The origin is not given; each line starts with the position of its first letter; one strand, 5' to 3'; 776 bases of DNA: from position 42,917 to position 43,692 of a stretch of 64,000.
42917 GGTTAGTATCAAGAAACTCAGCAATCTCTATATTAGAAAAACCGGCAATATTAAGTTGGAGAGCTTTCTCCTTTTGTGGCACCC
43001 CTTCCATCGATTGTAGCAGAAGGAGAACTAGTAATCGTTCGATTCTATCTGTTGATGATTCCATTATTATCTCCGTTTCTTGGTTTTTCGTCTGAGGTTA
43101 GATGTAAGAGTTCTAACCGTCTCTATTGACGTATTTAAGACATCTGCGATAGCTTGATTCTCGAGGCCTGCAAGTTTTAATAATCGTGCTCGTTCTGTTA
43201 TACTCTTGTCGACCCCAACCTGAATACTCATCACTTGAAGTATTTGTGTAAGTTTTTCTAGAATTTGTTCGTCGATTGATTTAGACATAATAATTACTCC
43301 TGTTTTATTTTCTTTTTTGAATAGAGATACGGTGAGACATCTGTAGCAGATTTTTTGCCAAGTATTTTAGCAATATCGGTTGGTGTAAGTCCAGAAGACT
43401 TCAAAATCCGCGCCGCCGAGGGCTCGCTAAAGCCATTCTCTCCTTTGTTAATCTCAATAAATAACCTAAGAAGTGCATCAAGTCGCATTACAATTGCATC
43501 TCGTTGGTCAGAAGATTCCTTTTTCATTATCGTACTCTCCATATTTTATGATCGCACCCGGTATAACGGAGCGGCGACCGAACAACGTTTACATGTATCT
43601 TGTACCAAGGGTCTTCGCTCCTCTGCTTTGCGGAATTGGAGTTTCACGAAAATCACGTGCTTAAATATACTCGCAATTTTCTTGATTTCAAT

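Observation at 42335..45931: Two HEPN (R-x4-H) genes embedded in an array of five paralogous mini-HTH genes and three winged-HTH modules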

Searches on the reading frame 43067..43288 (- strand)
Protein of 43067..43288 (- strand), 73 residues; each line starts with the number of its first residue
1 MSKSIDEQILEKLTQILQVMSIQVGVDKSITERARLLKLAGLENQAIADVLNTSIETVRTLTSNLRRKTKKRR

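Call 3: search_protein_families(library=pfam, proteins=[window:43067-43288:-], max_evalue=1)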
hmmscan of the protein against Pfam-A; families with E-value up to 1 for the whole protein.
window:43067-43288:- (73 aa): 6 families
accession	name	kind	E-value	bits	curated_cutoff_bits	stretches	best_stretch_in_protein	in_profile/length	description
PF00196.25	GerE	-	0.00017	21.6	23.5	1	39-68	15-44/57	Bacterial regulatory proteins, luxR family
PF08281.18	Sigma70_r4_2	-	0.0057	16.7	25.7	1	38-67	23-52/54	Sigma-70, region 4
PF13545.12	HTH_Crp_2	-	0.032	14.6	27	1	42-68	23-49/70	Crp-like helix-turn-helix domain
PF15978.11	TnsD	-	0.042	13.3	32.4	1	31-71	188-229/355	Tn7-like transposition protein D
PF05952.17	ComX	-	0.068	13.5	25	1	33-56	23-46/55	Bacillus competence pheromone ComX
PF00325.26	Crp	-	0.078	13.2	21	1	44-62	5-24/32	Bacterial regulatory proteins, crp family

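Call 4: search_protein_families(library=padloc, proteins=[window:43067-43288:-], max_evalue=1)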
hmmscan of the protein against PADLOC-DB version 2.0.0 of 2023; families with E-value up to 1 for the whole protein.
window:43067-43288:- (73 aa): 0 families

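Call 5: search_protein_families(library=ncbifam, proteins=[window:43067-43288:-], max_evalue=1)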
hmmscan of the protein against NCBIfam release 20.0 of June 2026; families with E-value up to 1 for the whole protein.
window:43067-43288:- (73 aa): 12 families
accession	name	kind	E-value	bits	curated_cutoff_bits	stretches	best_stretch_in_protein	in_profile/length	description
NF002620.0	PRK02277.1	subfamily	4.8e-05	23.1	115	1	29-71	6-48/201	orotate phosphoribosyltransferase-like protein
TIGR02937.1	sigma70-ECF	superfamily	0.0024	17.5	42.9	1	35-71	127-163/165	sigma-70 family RNA polymerase sigma factor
NF047608.1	LIC13292_fam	subfamily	0.0041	17.3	200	1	29-70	106-146/166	LIC13292 family transcriptional regulator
NF009176.0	PRK12524.1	equivalog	0.011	15.6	264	1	38-68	149-179/196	RNA polymerase sigma factor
NF007708.0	PRK10403.1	equivalog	0.011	15.2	343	1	39-72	165-199/215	nitrate/nitrite response regulator protein NarP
NF011896.0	PRK15369.1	equivalog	0.012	15.2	242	1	14-70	134-193/211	two component system response regulator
NF052366.1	photon_PedR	equivalog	0.015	15.4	120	1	40-71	16-47/74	photosynthetic electron transport-dependent transcriptional regulator PedR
NF007481.0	PRK10072.1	equivalog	0.029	14.8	110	1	26-67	31-72/96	HTH-type transcriptional regulator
NF052445.1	RespRegMctR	equivalog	0.031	13.7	300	1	31-69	148-187/205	two-component system response regulator MctR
NF007221.0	PRK09639.1-6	subfamily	0.036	14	322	1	30-71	124-168/176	RNA polymerase sigma factor SigX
NF008946.0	PRK12293.1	equivalog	0.055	12.9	224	1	28-73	52-97/282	ATP phosphoribosyltransferase regulatory subunit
NF053830.1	RUBPPhHalo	equivalog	0.08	12.5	330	1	13-60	111-158/234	ribulose-1,5-bisphosphate 5-phosphatase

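Call 61: search_protein_families(library=padloc, alignment_id=A7, max_evalue=0.1)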
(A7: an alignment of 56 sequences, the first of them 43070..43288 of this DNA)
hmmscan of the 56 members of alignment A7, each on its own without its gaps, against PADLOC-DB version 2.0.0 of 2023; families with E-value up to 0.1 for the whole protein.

A. member 1, window:43070-43288:- (73 aa): 0 families

B. families by the number of members that match (of 56 scanned): 15 families
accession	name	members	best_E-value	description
PDLC01851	CARF3--CARF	7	0.0001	-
PDLC04789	PDC-S01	4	0.0024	-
PDLC01434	CasR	2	0.018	"CAS-I,CAS-II,CAS-III,CAS-IV,CAS-V,CAS-VI; associated_signaling"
PDLC00628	ZorD1|ZorD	1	0.00059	"SWI2/SNF2 helicase, Mrr-like nuclease"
PDLC04004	PD-Lambda-5_A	1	0.0024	-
PDLC02934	PRTase_III-A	1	0.0058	-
PDLC04871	PDC-S05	1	0.008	-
PDLC03947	RmrA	1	0.01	-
PDLC03869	LmuC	1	0.014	-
PDLC01850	CARF3--CARF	1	0.015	-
PDLC01268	CasR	1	0.016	"CAS-I,CAS-II,CAS-III,CAS-IV,CAS-V,CAS-VI; associated_signaling"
PDLC04102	HerA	1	0.017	-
PDLC04133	mad1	1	0.017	mads_1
PDLC04758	PDC-M64B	1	0.019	-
PDLC04617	PDC-M38B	1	0.05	-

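Call 62: search_protein_families(library=pfam, alignment_id=A7, max_evalue=0.01)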
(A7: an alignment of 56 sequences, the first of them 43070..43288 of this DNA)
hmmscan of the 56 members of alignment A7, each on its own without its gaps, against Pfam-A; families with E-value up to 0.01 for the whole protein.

A. member 1, window:43070-43288:- (73 aa): 2 families
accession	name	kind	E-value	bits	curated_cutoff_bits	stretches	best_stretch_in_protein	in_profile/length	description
PF00196.25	GerE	-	0.00017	21.6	23.5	1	39-68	15-44/57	Bacterial regulatory proteins, luxR family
PF08281.18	Sigma70_r4_2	-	0.0057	16.7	25.7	1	38-67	23-52/54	Sigma-70, region 4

B. families by the number of members that match (of 56 scanned): 15 families
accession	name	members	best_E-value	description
PF08281.18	Sigma70_r4_2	26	1.1e-05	Sigma-70, region 4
PF00196.25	GerE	19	0.00014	Bacterial regulatory proteins, luxR family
PF13545.12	HTH_Crp_2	5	0.0023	Crp-like helix-turn-helix domain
PF13384.12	HTH_23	3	0.00082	Homeodomain-like domain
PF02536.19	mTERF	2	0.0016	mTERF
PF07638.17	Sigma70_ECF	2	0.0089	ECF sigma factor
PF16717.10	RAC_head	1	0.0011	Ribosome-associated complex head domain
PF03874.21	RNA_pol_Rpb4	1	0.0026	RNA polymerase Rpb4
PF25469.1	HTH_NWD1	1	0.0033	NWD1-like, winged helix-turn-helix domain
PF22233.2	PhyR_sigma-like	1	0.0046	Response regulator PhyR, sigma-like domain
PF11994.14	DUF3489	1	0.006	Protein of unknown function (DUF3489)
PF22167.2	PH0730-like_N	1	0.0078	PH0730-like, N-terminal domain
PF01927.22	Mut7-C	1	0.008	Mut7-C RNAse domain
PF13936.12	HTH_38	1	0.0081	Helix-turn-helix domain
PF20432.4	Xre-like-HTH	1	0.0089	Antitoxin Xre-like helix-turn-helix domain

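Call 70: find_homologous_proteins(query=A7, max_evalue=0.001)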
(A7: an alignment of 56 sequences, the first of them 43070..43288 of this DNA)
Query A7 (56 sequences) (73 aa, profile of the alignment): 457 proteins with E <= 0.001 among 952 candidates; the best 120 are listed.
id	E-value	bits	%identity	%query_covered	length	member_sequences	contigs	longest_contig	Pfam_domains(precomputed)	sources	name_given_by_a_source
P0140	1.9e-37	145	75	89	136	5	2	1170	PF00196.26,PF08281.19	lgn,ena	-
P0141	1.6e-23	100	62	58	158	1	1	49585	-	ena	-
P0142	4.7e-22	96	82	89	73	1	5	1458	-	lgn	-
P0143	5.6e-22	95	61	96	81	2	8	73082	-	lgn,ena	-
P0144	6.2e-22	95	67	90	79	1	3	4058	-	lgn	-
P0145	7.4e-22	95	79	100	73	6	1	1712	-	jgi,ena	jgi:DNA-binding CsgD family transcriptional regulator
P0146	7.6e-22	95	82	89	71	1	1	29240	-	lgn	-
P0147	8.2e-22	95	64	99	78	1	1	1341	-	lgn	-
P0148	9.8e-22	95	74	100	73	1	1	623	-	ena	-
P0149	1.0e-21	95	77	100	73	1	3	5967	-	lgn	-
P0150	1.0e-21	95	79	100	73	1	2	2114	-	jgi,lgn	jgi:DNA-binding NarL/FixJ family response regulator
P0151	1.3e-21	94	78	100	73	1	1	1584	-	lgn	-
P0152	1.4e-21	94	74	100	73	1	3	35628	-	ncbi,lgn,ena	-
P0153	1.4e-21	94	74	100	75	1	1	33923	-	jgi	-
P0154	1.6e-21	94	61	99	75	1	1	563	-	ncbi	-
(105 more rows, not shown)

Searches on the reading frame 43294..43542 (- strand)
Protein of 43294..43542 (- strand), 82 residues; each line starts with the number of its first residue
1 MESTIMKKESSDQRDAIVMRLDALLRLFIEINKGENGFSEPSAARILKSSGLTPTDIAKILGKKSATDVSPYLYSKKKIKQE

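Call 3: search_protein_families(library=pfam, proteins=[window:43294-43542:-], max_evalue=1)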
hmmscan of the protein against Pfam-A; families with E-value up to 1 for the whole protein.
window:43294-43542:- (82 aa): 2 families
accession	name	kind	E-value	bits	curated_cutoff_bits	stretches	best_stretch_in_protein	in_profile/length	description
PF20432.4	Xre-like-HTH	-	0.07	13.9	25.8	1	42-67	14-39/63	Antitoxin Xre-like helix-turn-helix domain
PF25568.1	AAA_lid_At3g28540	-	0.12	12.8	27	1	45-69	27-52/75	At3g28540-like, AAA+ ATPase lid domain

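Call 4: search_protein_families(library=padloc, proteins=[window:43294-43542:-], max_evalue=1)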
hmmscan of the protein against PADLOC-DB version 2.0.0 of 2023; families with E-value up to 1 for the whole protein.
window:43294-43542:- (82 aa): 0 families

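Call 5: search_protein_families(library=ncbifam, proteins=[window:43294-43542:-], max_evalue=1)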
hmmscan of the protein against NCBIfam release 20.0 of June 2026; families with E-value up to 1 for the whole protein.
window:43294-43542:- (82 aa): 1 family
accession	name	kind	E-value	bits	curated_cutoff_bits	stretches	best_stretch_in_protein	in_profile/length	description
NF002690.0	PRK02478.1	equivalog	0.052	13.1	269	1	39-71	33-65/199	Maf-like protein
